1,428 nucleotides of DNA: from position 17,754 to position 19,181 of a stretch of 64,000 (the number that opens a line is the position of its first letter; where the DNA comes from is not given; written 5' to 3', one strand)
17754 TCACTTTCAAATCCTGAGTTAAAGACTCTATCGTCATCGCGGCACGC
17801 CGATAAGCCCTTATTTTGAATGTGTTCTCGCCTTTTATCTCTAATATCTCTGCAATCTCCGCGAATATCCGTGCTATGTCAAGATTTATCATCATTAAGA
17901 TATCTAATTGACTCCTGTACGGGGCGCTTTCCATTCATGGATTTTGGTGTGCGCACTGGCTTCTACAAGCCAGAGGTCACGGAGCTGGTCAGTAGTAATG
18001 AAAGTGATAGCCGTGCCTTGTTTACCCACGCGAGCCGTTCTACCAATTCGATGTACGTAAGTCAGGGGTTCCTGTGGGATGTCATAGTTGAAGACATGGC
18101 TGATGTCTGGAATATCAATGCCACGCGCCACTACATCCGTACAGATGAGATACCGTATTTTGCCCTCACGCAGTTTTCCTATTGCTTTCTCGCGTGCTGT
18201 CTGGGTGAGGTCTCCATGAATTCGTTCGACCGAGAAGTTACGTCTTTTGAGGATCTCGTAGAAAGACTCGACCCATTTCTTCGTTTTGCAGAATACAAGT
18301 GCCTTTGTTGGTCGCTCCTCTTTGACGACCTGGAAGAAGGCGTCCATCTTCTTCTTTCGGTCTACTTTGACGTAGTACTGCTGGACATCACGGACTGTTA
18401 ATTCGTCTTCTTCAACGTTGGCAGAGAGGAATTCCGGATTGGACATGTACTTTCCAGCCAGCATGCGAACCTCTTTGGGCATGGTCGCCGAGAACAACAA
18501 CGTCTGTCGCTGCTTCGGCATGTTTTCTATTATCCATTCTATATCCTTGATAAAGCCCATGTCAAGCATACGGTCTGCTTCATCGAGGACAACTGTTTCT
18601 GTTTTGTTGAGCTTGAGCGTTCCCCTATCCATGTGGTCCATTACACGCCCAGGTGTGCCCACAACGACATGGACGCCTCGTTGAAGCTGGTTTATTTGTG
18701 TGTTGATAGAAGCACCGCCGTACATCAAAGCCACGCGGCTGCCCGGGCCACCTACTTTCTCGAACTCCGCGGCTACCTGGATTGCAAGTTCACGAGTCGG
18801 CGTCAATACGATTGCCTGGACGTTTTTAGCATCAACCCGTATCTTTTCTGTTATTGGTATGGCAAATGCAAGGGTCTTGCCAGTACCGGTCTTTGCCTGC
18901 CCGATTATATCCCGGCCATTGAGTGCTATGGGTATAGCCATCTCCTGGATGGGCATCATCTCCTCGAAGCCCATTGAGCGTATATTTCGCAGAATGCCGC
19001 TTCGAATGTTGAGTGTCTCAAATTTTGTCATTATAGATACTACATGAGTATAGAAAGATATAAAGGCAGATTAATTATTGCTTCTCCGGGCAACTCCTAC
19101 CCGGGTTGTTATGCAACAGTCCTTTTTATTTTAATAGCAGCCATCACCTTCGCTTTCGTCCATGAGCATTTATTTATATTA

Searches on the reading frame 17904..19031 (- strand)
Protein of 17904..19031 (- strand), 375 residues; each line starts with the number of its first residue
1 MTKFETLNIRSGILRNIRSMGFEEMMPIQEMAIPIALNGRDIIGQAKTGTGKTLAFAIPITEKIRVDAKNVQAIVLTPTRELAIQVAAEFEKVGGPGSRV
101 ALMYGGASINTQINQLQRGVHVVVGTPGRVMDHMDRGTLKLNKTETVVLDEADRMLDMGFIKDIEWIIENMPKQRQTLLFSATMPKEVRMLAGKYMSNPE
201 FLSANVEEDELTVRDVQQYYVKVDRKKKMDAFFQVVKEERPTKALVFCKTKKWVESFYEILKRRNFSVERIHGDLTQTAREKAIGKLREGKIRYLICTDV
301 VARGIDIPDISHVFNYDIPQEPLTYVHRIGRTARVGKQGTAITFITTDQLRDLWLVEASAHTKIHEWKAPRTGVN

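Call 85: search_protein_families(library=pfam, proteins=[window:17904-19031:-], max_evalue=0.00001)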
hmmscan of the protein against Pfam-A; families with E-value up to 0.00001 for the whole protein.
window:17904-19031:- (375 aa): 3 families
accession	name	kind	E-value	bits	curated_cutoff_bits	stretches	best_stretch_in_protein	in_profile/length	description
PF00270.35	DEAD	-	9.9e-55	185.2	26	1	27-190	2-166/167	DEAD/DEAH box helicase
PF00271.37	Helicase_C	-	5.9e-34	117.1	23.5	1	228-336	2-110/110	Helicase conserved C-terminal domain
PF04851.21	ResIII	-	1.8e-09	38.1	22.5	1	39-185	23-163/164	Type III restriction enzyme, res subunit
